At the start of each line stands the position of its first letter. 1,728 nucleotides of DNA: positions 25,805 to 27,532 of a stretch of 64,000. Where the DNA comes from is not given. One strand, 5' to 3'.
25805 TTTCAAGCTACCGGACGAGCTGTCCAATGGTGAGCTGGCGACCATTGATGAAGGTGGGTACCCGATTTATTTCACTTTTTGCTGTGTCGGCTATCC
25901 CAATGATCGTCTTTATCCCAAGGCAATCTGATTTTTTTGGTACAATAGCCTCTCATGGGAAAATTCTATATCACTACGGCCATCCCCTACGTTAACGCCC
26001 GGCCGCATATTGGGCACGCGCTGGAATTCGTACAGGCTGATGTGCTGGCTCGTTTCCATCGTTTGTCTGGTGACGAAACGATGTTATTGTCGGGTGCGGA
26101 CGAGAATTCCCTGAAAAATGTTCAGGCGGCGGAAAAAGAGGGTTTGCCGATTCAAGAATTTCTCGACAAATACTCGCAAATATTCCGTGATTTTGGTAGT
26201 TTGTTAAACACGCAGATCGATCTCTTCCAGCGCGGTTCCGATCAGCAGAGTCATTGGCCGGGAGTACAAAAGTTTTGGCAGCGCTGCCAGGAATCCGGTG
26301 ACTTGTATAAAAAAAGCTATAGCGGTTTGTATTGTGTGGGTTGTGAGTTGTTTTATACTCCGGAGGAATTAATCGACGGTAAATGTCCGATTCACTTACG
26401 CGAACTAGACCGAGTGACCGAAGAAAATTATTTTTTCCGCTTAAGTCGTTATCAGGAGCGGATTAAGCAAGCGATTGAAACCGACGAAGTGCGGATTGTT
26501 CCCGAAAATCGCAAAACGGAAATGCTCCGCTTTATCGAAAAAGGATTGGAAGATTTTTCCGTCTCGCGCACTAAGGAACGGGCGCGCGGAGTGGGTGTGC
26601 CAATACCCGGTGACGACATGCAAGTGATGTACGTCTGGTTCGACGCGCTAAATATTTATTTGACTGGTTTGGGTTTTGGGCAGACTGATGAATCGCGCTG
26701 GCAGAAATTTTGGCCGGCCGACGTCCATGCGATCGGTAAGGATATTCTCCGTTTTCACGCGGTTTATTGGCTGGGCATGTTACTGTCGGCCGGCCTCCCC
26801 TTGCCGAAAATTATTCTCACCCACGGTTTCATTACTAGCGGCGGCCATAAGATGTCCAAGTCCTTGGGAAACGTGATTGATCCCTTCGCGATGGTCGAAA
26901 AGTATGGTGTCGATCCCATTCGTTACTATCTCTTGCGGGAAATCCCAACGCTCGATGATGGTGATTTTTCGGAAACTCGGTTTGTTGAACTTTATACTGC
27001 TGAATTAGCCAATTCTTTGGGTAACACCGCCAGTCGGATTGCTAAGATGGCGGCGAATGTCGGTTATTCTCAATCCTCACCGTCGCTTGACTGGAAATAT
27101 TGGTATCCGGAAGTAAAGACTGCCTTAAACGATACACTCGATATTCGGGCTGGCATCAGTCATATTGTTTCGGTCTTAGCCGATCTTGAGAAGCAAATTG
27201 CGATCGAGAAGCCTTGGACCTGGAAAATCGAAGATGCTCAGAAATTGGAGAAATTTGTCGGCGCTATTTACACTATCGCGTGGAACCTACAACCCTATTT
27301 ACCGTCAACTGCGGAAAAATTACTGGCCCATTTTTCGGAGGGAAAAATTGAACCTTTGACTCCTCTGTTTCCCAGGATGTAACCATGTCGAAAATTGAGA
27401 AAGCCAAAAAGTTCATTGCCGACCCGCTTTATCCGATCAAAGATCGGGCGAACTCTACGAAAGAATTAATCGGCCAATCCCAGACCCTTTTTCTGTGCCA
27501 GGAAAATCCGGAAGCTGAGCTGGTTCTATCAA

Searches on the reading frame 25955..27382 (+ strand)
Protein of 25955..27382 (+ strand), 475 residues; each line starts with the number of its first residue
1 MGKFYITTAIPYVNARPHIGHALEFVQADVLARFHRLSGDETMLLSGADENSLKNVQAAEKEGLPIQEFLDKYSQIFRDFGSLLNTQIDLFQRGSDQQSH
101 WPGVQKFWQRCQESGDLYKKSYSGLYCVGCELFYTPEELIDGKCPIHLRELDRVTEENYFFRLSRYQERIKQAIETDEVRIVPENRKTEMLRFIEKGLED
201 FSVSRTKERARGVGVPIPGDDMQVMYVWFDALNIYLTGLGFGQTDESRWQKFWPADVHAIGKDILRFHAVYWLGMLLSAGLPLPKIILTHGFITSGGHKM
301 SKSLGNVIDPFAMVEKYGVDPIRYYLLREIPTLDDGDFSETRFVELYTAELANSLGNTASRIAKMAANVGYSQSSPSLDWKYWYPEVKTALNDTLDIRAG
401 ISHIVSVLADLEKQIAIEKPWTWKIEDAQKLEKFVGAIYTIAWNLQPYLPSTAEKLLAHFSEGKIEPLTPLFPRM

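Call 4: search_protein_families(library=pfam, proteins=[window:25955-27382:+], max_evalue=1)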
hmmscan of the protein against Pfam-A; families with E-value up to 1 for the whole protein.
window:25955-27382:+ (475 aa): 4 families
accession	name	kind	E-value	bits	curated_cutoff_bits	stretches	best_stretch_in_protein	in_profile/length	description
PF09334.17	tRNA-synt_1g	-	2.4e-93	313.4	20.1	2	156-362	181-390/391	tRNA synthetases class I (M)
PF00133.28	tRNA-synt_1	-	8.1e-31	107.6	22.7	2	222-333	296-408/414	tRNA synthetases class I (I, L, M and V)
PF01406.26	tRNA-synt_1e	-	1.4e-10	41.5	27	2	256-328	209-282/301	tRNA synthetases class I (C) catalytic domain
PF01921.24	tRNA-synt_1f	-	0.00045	19.7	27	1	248-332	229-315/360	tRNA synthetases class I (K)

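Call 51: list_cluster_members(proteins=[P0013, window:25955-27379:+, window:60701-62791:-, P0018])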
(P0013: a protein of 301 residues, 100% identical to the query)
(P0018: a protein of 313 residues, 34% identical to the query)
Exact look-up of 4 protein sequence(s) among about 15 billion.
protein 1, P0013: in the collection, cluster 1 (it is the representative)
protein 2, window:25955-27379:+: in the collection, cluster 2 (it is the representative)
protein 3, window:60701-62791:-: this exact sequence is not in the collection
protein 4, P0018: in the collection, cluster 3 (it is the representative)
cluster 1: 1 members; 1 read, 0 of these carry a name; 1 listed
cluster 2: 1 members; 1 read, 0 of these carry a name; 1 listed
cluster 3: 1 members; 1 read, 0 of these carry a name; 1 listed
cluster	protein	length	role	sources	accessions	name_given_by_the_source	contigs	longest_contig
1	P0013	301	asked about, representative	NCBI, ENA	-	-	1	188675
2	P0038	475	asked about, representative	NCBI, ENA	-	-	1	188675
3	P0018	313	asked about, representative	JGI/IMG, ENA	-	-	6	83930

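Call 52: find_related_loci(query=window:25955-27379:+, collection=genome_contigs, flank=10000)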
Query window:25955-27379:+ (475 aa) in genome_contigs; peptide patterns used: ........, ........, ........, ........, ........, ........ (x = any residue, [..] = any of these).
62 stretches matched a pattern; 13 encode a relative of the query (tblastn E <= 1e-3); 13 distinct loci.
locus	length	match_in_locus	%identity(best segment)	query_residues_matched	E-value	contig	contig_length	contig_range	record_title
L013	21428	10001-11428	78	1-475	0e+0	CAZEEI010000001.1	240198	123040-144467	MAG TPA_asm: uncultured Pseudomonadales bacterium isolate SRP192927_co7_719 genome assembly, contig: NODE_22_length_2401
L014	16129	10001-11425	42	2-475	6e-125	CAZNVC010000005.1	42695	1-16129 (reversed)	MAG TPA_asm: uncultured Candidatus Saccharibacteria bacterium isolate SRP278252_co1_774 genome assembly, contig: NODE_12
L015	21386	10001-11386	43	4-454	1e-113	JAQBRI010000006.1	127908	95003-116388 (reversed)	MAG: Candidatus Kaiserbacteria bacterium isolate RYN_395 scaffold_2414510, whole genome shotgun sequence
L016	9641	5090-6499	41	1-475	2e-110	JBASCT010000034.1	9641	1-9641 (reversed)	MAG: Minisyncoccia bacterium isolate MFD03501_ilm_asm_bin2 k127_38568, whole genome shotgun sequence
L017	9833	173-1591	39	4-461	9e-105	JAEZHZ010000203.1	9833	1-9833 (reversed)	MAG: Proteobacteria bacterium isolate OH_CDB_157 k127_1777947, whole genome shotgun sequence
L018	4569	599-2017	39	4-461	1e-104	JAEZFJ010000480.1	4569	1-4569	MAG: Proteobacteria bacterium isolate OH_CBrB_48 k127_2005560, whole genome shotgun sequence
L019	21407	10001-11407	39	4-457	2e-103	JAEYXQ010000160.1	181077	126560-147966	MAG: Proteobacteria bacterium isolate OH_CBlB_318 k127_310348, whole genome shotgun sequence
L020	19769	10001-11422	39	4-475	9e-96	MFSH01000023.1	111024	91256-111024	MAG: Candidatus Moranbacteria bacterium RIFOXYB1_FULL_43_19 rifoxyb1_full_scaffold_93, whole genome shotgun sequence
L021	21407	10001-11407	38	3-457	5e-93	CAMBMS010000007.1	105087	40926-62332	MAG: Asaia bogorensis isolate TrH-03may19-15 genome assembly, contig: TrH-03may19-C161, whole genome shotgun sequence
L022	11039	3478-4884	38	3-457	3e-93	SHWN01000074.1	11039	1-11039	MAG: Acetobacteraceae bacterium isolate Baikal-deep-G67 BACOMB-40M-C2231, whole genome shotgun sequence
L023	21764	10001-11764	44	1-474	5e-80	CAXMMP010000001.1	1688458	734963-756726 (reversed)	MAG: uncultured Granulicella sp. isolate 41850050-34d7-45fd-8fb6-71dcb2dcf796 genome assembly, contig: contig_1, whole g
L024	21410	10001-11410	39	1-365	3e-78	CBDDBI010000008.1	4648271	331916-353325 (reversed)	MAG: uncultured Granulicella sp. isolate 00e40aba-00b0-44f7-83e1-f3894d139521 genome assembly, contig: ctg132445, whole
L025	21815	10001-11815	30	4-474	1e-78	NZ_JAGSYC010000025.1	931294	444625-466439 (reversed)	Granulicella paludicola strain DSM 22464 NODE_2_length_931294_cov_88.400922, whole genome shotgun sequence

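Call 94: search_protein_families(library=pfam, proteins=[L013:8250-9503:-, L013:9581-9976:+, L013:11439-12059:-, L013:12095-12649:-], max_evalue=0.001)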
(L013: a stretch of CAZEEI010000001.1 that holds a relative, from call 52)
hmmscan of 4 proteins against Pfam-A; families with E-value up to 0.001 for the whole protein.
L013:8250-9503:- (417 aa): 7 families
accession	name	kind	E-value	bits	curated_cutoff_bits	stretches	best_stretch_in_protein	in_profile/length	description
PF13635.12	DUF4143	-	3.1e-34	118.5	28.1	1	208-362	2-160/160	Domain of unknown function (DUF4143)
PF13173.12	AAA_14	-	1.1e-26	93.8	27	1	17-145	2-128/129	AAA domain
PF13401.12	AAA_22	-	1.9e-05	25.4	27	1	16-129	4-80/130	AAA domain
PF14516.12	AAA_35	-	5.2e-05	22.7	27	1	4-76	16-89/331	AAA-like domain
PF13191.12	AAA_16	-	8.7e-05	23.5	32.6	0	15-50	24-55/167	AAA ATPase domain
PF00004.35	AAA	-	0.00029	21.7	21.2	1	21-90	2-68/131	ATPase family associated with various cellular activities (AAA)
PF12775.13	AAA_7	-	0.00077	19.5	25.8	0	10-62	26-78/181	P-loop containing dynein motor region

L013:9581-9976:+ (131 aa): 0 families

L013:11439-12059:- (206 aa): 0 families

L013:12095-12649:- (184 aa): 0 families

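Call 95: search_protein_families(library=padloc, proteins=[L013:8250-9503:-, L013:9581-9976:+], max_evalue=0.001)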
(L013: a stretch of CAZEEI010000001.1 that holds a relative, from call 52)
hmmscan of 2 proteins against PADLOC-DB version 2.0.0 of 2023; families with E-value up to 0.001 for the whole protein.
L013:8250-9503:- (417 aa): 8 families
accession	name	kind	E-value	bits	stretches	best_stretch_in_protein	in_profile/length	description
PDLC04789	PDC-S01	-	6.4e-89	296.6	1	1-390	1-366/375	-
PDLC04787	PDC-S01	-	2e-57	192.9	1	1-412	10-406/412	-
PDLC04790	PDC-S01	-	3.5e-57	192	1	1-379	11-385/422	-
PDLC04791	PDC-S01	-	1.7e-39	133.7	1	1-389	1-376/395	-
PDLC04788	PDC-S01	-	1.4e-30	104.6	1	1-392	1-410/448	-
PDLC04786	PDC-S01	-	8e-24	82.2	1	2-409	3-427/439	-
PDLC04792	PDC-S01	-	1e-23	81.7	2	1-188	1-202/452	-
PDLC04140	mad8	-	0.00047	17.8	0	10-53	20-65/314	mads_8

L013:9581-9976:+ (131 aa): 0 families
